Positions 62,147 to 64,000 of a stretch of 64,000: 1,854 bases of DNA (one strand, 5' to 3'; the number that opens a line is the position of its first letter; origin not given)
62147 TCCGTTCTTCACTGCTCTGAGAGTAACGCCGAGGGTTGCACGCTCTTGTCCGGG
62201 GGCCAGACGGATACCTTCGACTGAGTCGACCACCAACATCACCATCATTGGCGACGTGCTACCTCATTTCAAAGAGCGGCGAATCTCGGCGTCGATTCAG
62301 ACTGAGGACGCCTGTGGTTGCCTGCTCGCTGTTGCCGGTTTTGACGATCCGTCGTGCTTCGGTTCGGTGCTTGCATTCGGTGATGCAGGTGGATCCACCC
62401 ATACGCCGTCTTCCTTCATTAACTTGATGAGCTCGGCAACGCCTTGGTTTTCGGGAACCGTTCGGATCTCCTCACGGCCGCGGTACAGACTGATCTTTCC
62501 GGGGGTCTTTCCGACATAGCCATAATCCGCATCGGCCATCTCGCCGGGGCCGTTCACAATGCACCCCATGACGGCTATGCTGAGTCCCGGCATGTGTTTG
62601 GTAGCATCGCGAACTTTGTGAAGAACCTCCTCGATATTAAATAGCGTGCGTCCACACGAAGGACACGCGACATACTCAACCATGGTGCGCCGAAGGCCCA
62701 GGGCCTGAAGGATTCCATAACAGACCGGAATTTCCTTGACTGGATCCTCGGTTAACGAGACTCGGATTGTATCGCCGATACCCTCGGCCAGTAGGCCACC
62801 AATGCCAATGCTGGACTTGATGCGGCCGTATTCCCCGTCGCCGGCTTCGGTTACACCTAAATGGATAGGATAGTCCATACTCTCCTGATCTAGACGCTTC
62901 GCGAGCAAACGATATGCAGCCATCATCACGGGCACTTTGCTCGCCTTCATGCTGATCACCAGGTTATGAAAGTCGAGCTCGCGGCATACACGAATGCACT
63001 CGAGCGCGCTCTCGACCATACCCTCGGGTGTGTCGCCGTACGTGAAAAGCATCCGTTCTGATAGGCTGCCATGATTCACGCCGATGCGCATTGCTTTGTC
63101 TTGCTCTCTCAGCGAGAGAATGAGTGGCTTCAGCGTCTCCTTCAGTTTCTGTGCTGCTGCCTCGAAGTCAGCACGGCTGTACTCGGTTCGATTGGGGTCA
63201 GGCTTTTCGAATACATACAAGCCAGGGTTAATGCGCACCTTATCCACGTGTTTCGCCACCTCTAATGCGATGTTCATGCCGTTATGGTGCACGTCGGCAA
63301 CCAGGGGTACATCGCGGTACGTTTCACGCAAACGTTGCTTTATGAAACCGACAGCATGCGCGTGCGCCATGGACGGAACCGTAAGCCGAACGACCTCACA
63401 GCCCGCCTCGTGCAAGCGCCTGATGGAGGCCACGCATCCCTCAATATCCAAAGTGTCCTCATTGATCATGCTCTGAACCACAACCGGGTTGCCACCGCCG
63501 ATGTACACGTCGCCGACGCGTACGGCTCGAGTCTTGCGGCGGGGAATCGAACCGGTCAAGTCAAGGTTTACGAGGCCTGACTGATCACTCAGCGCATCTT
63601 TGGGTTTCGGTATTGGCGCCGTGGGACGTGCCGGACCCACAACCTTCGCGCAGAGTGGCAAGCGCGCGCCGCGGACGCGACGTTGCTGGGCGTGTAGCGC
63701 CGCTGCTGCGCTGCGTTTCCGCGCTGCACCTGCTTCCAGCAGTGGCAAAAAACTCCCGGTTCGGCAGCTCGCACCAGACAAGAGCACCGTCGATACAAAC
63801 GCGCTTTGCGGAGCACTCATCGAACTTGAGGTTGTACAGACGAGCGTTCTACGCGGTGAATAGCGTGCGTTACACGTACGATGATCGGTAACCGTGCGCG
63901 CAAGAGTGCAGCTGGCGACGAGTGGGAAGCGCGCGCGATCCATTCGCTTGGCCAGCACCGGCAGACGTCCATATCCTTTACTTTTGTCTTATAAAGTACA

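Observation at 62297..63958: Bacterial-type (short) IspG/GcpE with N-terminal targeting-like extension in a eukaryote: implies an MEP-pathway organelle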

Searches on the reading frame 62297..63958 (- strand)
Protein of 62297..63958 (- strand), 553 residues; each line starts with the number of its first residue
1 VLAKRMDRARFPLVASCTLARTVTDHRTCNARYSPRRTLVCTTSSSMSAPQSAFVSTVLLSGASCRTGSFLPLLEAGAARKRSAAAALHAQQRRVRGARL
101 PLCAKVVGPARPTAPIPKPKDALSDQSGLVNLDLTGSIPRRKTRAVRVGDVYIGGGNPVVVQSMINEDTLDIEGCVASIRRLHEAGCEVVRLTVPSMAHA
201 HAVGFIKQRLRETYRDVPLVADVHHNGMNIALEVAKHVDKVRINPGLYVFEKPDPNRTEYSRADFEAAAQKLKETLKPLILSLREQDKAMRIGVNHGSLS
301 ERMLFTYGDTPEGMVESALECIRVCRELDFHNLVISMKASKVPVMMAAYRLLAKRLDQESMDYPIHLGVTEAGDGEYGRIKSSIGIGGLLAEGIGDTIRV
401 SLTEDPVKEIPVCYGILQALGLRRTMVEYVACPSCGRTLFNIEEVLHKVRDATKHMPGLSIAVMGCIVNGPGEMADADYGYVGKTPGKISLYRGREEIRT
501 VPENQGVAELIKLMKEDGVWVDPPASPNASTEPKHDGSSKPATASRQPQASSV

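Call 3: search_protein_families(library=pfam, proteins=[window:62297-63958:-], max_evalue=0.01)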
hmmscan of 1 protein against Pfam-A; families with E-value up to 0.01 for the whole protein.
window:62297-63958:- (553 aa): 1 family
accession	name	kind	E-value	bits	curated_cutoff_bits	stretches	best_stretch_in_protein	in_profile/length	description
PF04551.19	GcpE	-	1.1e-127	426.2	32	1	143-515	1-342/343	GcpE protein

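Call 4: search_protein_families(library=ncbifam, proteins=[window:62297-63958:-], max_evalue=0.01)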
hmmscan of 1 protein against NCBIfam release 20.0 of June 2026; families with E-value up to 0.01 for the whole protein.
window:62297-63958:- (553 aa): 4 families
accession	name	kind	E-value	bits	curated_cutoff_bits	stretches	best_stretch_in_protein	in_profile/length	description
TIGR00612.1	ispG_gcpE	equivalog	8.3e-153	508.7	280.25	1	140-514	1-356/357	(E)-4-hydroxy-3-methylbut-2-enyl-diphosphate synthase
NF002534.0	PRK02048.1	equivalog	3.7e-144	481.7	886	2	139-413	7-280/613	4-hydroxy-3-methylbut-2-en-1-yl diphosphate synthase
NF001540.0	PRK00366.1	equivalog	1e-136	455.5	345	1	136-516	9-359/364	flavodoxin-dependent (E)-4-hydroxy-3-methylbut-2-enyl-diphosphate synthase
NF001912.0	PRK00694.1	equivalog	3.8e-134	448.5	1045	2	139-418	11-289/606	4-hydroxy-3-methylbut-2-en-1-yl diphosphate synthase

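Call 6: find_homologous_proteins(query=window:62297-63958:-)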
Query window:62297-63958:- (553 aa): 8000 proteins with E <= 0.001 among 8000 candidates; the best 120 are listed.
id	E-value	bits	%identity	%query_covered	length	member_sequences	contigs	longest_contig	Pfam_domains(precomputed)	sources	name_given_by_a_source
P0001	0.0e+0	1162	100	94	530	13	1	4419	PF04551.20,PF26540.1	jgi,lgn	-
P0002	1.5e-280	949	84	92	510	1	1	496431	PF04551.20,PF26540.1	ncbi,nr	ncbi:hypothetical protein CCYA_CCYA16G4215 [Cyanidiococcus yangmingshanensis]|nr:hypothetical protei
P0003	4.9e-243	826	87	75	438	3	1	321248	PF04551.20,PF26540.1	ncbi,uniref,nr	ncbi:hypothetical protein CDCA_CDCA15G3949 [Cyanidium caldarium]|uniref:1-hydroxy-2-methyl-2-(E)-but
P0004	5.9e-232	789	80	75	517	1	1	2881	PF04551.20,PF26540.1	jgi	-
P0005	3.6e-231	787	78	79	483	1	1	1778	PF04551.20,PF26540.1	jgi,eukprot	eukprot:CAMPEP_0184695898 /NCGR_PEP_ID=MMETSP0313-20130426/3371_1 /TAXON_ID=2792 /ORGANISM="Porphyri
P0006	9.6e-231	785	81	77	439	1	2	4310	PF04551.20,PF26540.1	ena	-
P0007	5.0e-230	783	82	74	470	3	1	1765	PF04551.20,PF26540.1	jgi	-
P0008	1.6e-228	778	80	75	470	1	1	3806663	PF04551.20,PF26540.1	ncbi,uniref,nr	ncbi:hypothetical protein NDN08_005019 [Rhodosorus marinus]|uniref:Uncharacterized protein n=1 Tax=R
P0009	1.8e-228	778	82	75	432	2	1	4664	PF04551.20,PF26540.1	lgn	-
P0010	7.6e-228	776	79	77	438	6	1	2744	PF04551.20,PF26540.1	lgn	-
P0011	8.7e-228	775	78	75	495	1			PF04551.20,PF26540.1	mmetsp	mmetsp:Transcript_6539/g.13970 ORF Transcript_6539/g.13970 Transcript_6539/m.13970 type:complete len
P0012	2.0e-227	774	77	80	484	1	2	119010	PF04551.20,PF26540.1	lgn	-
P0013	7.9e-227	772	81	77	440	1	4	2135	PF04551.20,PF26540.1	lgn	-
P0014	3.9e-226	770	80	76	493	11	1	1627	PF04551.20,PF26540.1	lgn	-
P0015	9.8e-226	769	79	77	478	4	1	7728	PF04551.20,PF26540.1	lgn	-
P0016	2.5e-225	767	81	75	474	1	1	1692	PF04551.20,PF26540.1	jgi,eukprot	eukprot:CAMPEP_0184686768 /NCGR_PEP_ID=MMETSP0312-20130426/23903_1 /TAXON_ID=31354 /ORGANISM="Compso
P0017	2.8e-225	767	80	75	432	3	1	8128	PF04551.20,PF26540.1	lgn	-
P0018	6.2e-225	766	79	76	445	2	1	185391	PF04551.20,PF26540.1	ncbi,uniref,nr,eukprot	ncbi:(E)-4-hydroxy-3-methylbut-2-enyl-diphosphate synthase [Galdieria sulphuraria]|uniref:(E)-4-hydr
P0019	8.8e-224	762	81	75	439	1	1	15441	PF04551.20,PF26540.1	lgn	-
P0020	9.3e-224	762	81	75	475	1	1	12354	PF04551.20,PF26540.1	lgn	-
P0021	1.4e-223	761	77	78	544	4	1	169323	PF04551.20,PF26540.1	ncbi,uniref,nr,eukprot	ncbi:4-hydroxy-3-methylbut-2-en-1-yl diphosphate synthase (ferredoxin) [Gracilariopsis chorda]|unire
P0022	2.4e-223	761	80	75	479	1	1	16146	PF04551.20,PF26540.1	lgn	-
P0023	7.5e-223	759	84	73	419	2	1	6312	PF04551.20,PF26540.1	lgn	-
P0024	8.4e-223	759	80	75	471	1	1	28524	PF04551.20,PF26540.1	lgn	-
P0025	2.3e-222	757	79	75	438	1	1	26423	PF04551.20,PF26540.1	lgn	-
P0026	2.7e-222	757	76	78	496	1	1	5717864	PF04551.20,PF26540.1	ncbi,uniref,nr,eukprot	ncbi:4-hydroxy-3-methylbut-2-en-1-yl diphosphate synthase (ferredoxin) [Porphyridium purpureum]|unir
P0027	3.6e-222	757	80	74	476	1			PF04551.20,PF26540.1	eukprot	eukprot:TRINITY_DN55523_c0_g1_i1.p1 TRINITY_DN55523_c0_g1~~TRINITY_DN55523_c0_g1_i1.p1 ORF type:comp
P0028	4.6e-222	756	79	77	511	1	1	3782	PF04551.20,PF26540.1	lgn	-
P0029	9.5e-222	755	73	85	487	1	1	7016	PF04551.20,PF26540.1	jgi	jgi:(E)-4-hydroxy-3-methylbut-2-enyl-diphosphate synthase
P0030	1.8e-221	755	78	77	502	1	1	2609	PF04551.20,PF26540.1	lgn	-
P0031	2.7e-221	754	81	73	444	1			PF04551.20,PF26540.1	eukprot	eukprot:jgi/Galph1/410/GphlegSOOS_G5153.1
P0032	4.0e-221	753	80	75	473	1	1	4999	PF04551.20,PF26540.1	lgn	-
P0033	1.1e-220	752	79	76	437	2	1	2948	PF04551.20,PF26540.1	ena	-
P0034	1.2e-220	752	78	77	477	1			PF04551.20,PF26540.1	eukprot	eukprot:gb/GEZJ01002803.1/.p1 GENE.gb/GEZJ01002803.1/~~gb/GEZJ01002803.1/.p1 ORF type:complete len:4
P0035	2.1e-220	751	75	79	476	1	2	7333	PF04551.20,PF26540.1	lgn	-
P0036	2.5e-220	751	79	75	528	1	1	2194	PF04551.20,PF26540.1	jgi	jgi:(E)-4-hydroxy-3-methylbut-2-enyl-diphosphate synthase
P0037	1.4e-219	748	79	75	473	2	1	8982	PF04551.20,PF26540.1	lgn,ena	-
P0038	1.7e-219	748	82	73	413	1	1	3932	PF04551.20,PF26540.1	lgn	-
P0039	6.4e-219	746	76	80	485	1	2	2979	PF04551.20,PF26540.1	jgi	jgi:(E)-4-hydroxy-3-methylbut-2-enyl-diphosphate synthase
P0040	6.5e-219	746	78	75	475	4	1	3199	PF04551.20,PF26540.1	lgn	-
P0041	6.7e-219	746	79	75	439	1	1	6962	PF04551.20,PF26540.1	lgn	-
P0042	1.3e-218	745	79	73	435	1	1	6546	PF04551.20,PF26540.1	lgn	-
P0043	3.0e-218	744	79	74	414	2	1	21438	PF04551.20,PF26540.1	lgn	-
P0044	5.1e-218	743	76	77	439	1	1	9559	PF04551.20,PF26540.1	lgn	-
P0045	1.4e-217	742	78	75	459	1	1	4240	PF04551.20,PF26540.1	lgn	-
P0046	2.0e-217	741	78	75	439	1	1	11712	PF04551.20,PF26540.1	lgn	-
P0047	3.1e-217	741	81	73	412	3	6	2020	PF04551.20,PF26540.1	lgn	-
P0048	4.8e-217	740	80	73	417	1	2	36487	PF04551.20,PF26540.1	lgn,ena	-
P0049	1.2e-216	739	75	82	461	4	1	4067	PF04551.20,PF26540.1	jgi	jgi:(E)-4-hydroxy-3-methylbut-2-enyl-diphosphate synthase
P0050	1.9e-215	735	81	71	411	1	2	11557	PF04551.20,PF26540.1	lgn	-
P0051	1.4e-213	728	79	74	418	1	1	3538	PF04551.20,PF26540.1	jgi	jgi:(E)-4-hydroxy-3-methylbut-2-enyl-diphosphate synthase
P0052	2.2e-212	725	77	73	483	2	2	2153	PF04551.20,PF26540.1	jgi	-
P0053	1.5e-208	712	77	75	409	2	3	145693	PF04551.20,PF26540.1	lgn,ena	-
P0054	2.6e-208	711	80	70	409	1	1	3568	PF04551.20,PF26540.1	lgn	-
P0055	4.0e-208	710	80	70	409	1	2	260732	PF04551.20,PF26540.1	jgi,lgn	-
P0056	1.2e-207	709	80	70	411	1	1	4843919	PF04551.20,PF26540.1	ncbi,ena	-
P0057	1.7e-207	708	79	70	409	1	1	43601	PF04551.20,PF26540.1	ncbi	ncbi:MAG: (E)-4-hydroxy-3-methylbut-2-enyl-diphosphate synthase [Cyanobacteria bacterium J06633_8]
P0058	2.5e-207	708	78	74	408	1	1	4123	PF04551.20,PF26540.1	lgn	-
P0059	2.8e-207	708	78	71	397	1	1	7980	PF04551.20,PF26540.1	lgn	-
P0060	3.1e-207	708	77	74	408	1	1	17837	PF04551.20,PF26540.1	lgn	-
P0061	6.0e-207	707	78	71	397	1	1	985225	PF04551.20,PF26540.1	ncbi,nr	ncbi:MAG: (E)-4-hydroxy-3-methylbut-2-enyl-diphosphate synthase [Pseudanabaenaceae cyanobacterium SK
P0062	8.1e-207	706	79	70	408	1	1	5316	PF04551.20,PF26540.1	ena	-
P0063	9.3e-207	706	76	74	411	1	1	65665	PF04551.20,PF26540.1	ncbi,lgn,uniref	ncbi:(E)-4-hydroxy-3-methylbut-2-enyl-diphosphate synthase [Calothrix sp. CCY 0018]|uniref:(E)-4-hyd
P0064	9.6e-207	706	79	70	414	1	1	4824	PF04551.20,PF26540.1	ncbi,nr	ncbi:MAG: (E)-4-hydroxy-3-methylbut-2-enyl-diphosphate synthase [Leptolyngbyaceae bacterium]|nr:(E)-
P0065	1.1e-206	706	75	74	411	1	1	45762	PF04551.20,PF26540.1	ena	-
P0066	1.2e-206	706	79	70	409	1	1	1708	PF04551.20,PF26540.1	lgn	-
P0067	1.4e-206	705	80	70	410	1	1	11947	PF04551.20,PF26540.1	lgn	-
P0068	1.4e-206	705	78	71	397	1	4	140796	PF04551.20,PF26540.1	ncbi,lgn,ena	-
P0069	1.6e-206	705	79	71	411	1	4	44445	PF04551.20,PF26540.1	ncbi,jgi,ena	ncbi:(E)-4-hydroxy-3-methylbut-2-enyl-diphosphate synthase [Gloeomargarita sp.]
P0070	3.0e-206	704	79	71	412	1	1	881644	PF04551.20,PF26540.1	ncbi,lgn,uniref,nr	ncbi:(E)-4-hydroxy-3-methylbut-2-enyl-diphosphate synthase [Pseudanabaena sp. PCC 6802]|uniref:(E)-4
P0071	3.1e-206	704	75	74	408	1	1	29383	PF04551.20,PF26540.1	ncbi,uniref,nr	ncbi:(E)-4-hydroxy-3-methylbut-2-enyl-diphosphate synthase [Microseira wollei]|uniref:4-hydroxy-3-me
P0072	3.8e-206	704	79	70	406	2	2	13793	PF04551.20,PF26540.1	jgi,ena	jgi:(E)-4-hydroxy-3-methylbut-2-enyl-diphosphate synthase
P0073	3.9e-206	704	76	74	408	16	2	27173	PF04551.20,PF26540.1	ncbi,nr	ncbi:MAG: 4-hydroxy-3-methylbut-2-en-1-yl diphosphate synthase [Nostocales cyanobacterium]|nr:MAG: 4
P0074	4.5e-206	704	79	70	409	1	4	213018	PF04551.20,PF26540.1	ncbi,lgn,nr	ncbi:MAG: (E)-4-hydroxy-3-methylbut-2-enyl-diphosphate synthase [Richelia sp. RM2_1_2]|nr:(E)-4-hydr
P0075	4.7e-206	704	75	74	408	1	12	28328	PF04551.20,PF26540.1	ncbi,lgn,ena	-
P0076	4.8e-206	704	77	74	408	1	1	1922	PF04551.20,PF26540.1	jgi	jgi:(E)-4-hydroxy-3-methylbut-2-enyl-diphosphate synthase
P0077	5.3e-206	703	76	74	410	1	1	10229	PF04551.20,PF26540.1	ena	-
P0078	5.5e-206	703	79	70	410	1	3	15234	PF04551.20,PF26540.1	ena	-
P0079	5.7e-206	703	79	70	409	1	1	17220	PF04551.20,PF26540.1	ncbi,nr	ncbi:MAG: (E)-4-hydroxy-3-methylbut-2-enyl-diphosphate synthase [Nostocales cyanobacterium 94392]|nr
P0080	6.1e-206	703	79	70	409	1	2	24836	PF04551.20,PF26540.1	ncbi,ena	ncbi:MAG: (E)-4-hydroxy-3-methylbut-2-enyl-diphosphate synthase [Rivularia sp. (in: cyanobacteria)]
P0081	6.3e-206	703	79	71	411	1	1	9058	PF04551.20,PF26540.1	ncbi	-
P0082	6.4e-206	703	79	70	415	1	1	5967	PF04551.20,PF26540.1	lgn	-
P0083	6.6e-206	703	75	74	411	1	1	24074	PF04551.20,PF26540.1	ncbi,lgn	-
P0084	6.8e-206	703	80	70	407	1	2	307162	PF04551.20,PF26540.1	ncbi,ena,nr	ncbi:MAG: (E)-4-hydroxy-3-methylbut-2-enyl-diphosphate synthase [Leptolyngbya sp. SIO1E4]|nr:(E)-4-h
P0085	7.0e-206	703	80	70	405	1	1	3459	PF04551.20,PF26540.1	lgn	-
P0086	7.1e-206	703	79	70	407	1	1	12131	PF04551.20,PF26540.1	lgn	-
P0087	7.3e-206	703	79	71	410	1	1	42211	PF04551.20,PF26540.1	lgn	-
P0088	7.3e-206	703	77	74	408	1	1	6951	PF04551.20,PF26540.1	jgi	jgi:(E)-4-hydroxy-3-methylbut-2-enyl-diphosphate synthase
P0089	8.4e-206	703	78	71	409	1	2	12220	PF04551.20,PF26540.1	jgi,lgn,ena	-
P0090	8.5e-206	703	79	70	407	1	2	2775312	PF04551.20,PF26540.1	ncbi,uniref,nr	ncbi:(E)-4-hydroxy-3-methylbut-2-enyl-diphosphate synthase [Synechococcus elongatus]|uniref:4-hydrox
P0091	8.8e-206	703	79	71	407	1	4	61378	PF04551.20,PF26540.1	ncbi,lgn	ncbi:MAG: (E)-4-hydroxy-3-methylbut-2-enyl-diphosphate synthase [Cyanobacteria bacterium J06628_6]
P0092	9.1e-206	703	78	73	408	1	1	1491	PF04551.20,PF26540.1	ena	-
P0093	9.1e-206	703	78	71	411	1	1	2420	PF04551.20,PF26540.1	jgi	jgi:(E)-4-hydroxy-3-methylbut-2-enyl-diphosphate synthase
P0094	1.0e-205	703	77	74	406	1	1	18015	PF04551.20,PF26540.1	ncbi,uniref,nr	ncbi:(E)-4-hydroxy-3-methylbut-2-enyl-diphosphate synthase [Lyngbya sp. CCY1209]|uniref:(E)-4-hydrox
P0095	1.0e-205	703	77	74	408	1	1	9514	PF04551.20,PF26540.1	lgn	-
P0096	1.1e-205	702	75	74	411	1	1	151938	PF04551.20,PF26540.1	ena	-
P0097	1.1e-205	702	76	73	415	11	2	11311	PF04551.20,PF26540.1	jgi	jgi:(E)-4-hydroxy-3-methylbut-2-enyl-diphosphate synthase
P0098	1.1e-205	702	76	74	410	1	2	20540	PF04551.20,PF26540.1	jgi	jgi:(E)-4-hydroxy-3-methylbut-2-enyl-diphosphate synthase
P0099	1.2e-205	702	76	74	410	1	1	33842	PF04551.20,PF26540.1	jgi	jgi:(E)-4-hydroxy-3-methylbut-2-enyl-diphosphate synthase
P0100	1.2e-205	702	77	72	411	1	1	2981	PF04551.20,PF26540.1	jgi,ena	-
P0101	1.3e-205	702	79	70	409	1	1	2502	PF04551.20,PF26540.1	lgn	-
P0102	1.4e-205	702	79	70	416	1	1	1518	PF04551.20,PF26540.1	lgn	-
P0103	1.5e-205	702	78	72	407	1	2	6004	PF04551.20,PF26540.1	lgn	-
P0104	1.5e-205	702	78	71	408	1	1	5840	PF04551.20,PF26540.1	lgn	-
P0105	1.5e-205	702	77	74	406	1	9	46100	PF04551.20,PF26540.1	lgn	-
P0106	1.5e-205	702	79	70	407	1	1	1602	PF04551.20,PF26540.1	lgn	-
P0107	1.6e-205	702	76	75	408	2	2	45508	PF04551.20,PF26540.1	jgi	jgi:(E)-4-hydroxy-3-methylbut-2-enyl-diphosphate synthase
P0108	1.6e-205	702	79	70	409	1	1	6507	PF04551.20,PF26540.1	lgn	-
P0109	1.7e-205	702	79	70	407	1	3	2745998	PF04551.20,PF26540.1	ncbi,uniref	ncbi:(E)-4-hydroxy-3-methylbut-2-enyl-diphosphate synthase [Synechococcus elongatus]|uniref:(E)-4-hy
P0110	1.7e-205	702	80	70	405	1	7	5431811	PF04551.20,PF26540.1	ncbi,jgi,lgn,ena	-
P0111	1.8e-205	702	80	70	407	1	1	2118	PF04551.20,PF26540.1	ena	-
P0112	1.8e-205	702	80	70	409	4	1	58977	PF04551.20,PF26540.1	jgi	jgi:(E)-4-hydroxy-3-methylbut-2-enyl-diphosphate synthase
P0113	1.9e-205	702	77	74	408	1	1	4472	PF04551.20,PF26540.1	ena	-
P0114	1.9e-205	702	78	71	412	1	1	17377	PF04551.20,PF26540.1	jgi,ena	-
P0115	1.9e-205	702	79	70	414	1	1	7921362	PF04551.20,PF26540.1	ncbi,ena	-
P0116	2.0e-205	702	80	70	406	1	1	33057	PF04551.20,PF26540.1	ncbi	ncbi:MAG: (E)-4-hydroxy-3-methylbut-2-enyl-diphosphate synthase [Pleurocapsa sp.]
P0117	2.2e-205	701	79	70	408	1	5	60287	PF04551.20,PF26540.1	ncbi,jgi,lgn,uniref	ncbi:(E)-4-hydroxy-3-methylbut-2-enyl-diphosphate synthase [Microseira sp. BLCC-F43]|uniref:(E)-4-hy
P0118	2.2e-205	701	79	70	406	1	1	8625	PF04551.20,PF26540.1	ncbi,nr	ncbi:(E)-4-hydroxy-3-methylbut-2-enyl-diphosphate synthase [Geitlerinema sp. CS-897]|nr:(E)-4-hydrox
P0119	2.2e-205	701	79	70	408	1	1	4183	PF04551.20,PF26540.1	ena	-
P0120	2.3e-205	701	76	75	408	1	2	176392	PF04551.20,PF26540.1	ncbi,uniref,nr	ncbi:(E)-4-hydroxy-3-methylbut-2-enyl-diphosphate synthase [Laspinema sp. D1]|uniref:4-hydroxy-3-met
